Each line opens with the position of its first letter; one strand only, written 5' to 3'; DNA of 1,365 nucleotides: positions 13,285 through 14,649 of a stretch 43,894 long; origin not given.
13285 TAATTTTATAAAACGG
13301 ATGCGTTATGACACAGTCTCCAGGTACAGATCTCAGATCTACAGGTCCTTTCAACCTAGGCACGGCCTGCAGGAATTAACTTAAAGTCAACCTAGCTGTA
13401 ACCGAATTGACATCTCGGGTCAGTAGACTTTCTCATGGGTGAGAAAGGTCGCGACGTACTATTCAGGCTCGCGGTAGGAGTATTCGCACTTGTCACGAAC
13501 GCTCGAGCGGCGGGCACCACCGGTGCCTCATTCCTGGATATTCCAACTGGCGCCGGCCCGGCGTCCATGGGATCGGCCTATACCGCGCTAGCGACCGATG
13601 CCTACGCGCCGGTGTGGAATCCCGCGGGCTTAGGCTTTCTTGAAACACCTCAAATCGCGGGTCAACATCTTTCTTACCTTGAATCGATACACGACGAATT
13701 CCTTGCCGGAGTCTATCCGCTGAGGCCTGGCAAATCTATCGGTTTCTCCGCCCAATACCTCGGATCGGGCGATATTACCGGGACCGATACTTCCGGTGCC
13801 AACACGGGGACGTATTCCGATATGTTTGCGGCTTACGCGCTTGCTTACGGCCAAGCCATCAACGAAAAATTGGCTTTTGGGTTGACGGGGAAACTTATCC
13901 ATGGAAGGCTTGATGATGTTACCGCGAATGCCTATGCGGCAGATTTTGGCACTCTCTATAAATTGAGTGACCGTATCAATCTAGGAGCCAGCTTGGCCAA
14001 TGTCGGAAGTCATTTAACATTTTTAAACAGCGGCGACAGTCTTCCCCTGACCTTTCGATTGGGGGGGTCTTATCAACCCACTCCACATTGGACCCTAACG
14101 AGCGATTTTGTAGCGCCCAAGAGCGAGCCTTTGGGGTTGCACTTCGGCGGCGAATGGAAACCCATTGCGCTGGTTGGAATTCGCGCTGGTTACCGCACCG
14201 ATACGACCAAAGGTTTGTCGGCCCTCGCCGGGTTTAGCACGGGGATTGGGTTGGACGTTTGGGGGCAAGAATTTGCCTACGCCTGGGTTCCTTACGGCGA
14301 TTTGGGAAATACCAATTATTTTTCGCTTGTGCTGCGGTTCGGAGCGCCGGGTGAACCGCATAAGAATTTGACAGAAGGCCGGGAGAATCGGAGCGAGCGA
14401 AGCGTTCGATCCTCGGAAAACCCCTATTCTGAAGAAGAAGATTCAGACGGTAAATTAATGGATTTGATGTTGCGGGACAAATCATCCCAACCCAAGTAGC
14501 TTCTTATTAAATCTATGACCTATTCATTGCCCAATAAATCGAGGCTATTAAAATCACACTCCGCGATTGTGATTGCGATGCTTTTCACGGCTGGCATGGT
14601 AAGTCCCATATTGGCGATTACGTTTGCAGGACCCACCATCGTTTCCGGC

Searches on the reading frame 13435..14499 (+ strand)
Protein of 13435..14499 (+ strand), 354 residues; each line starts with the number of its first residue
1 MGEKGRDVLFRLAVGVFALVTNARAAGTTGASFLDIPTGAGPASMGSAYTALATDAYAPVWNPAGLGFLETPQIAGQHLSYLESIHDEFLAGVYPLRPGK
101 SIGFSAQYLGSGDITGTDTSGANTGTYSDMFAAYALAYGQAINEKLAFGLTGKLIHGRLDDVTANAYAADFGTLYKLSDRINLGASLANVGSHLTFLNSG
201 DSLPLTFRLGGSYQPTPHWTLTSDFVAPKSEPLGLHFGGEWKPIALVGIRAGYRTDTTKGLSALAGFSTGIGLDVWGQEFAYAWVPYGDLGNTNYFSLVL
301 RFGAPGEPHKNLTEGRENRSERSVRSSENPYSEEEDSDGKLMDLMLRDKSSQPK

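Call 6: search_protein_families(library=pfam, proteins=[window:13435-14499:+], max_evalue=0.0001)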
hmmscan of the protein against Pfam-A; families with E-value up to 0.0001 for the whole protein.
window:13435-14499:+ (354 aa): 1 family
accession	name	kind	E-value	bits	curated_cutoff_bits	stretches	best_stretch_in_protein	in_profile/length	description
PF19572.5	PorV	-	1.1e-06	28.9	27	1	24-213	6-217/243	Type IX secretion system protein PorV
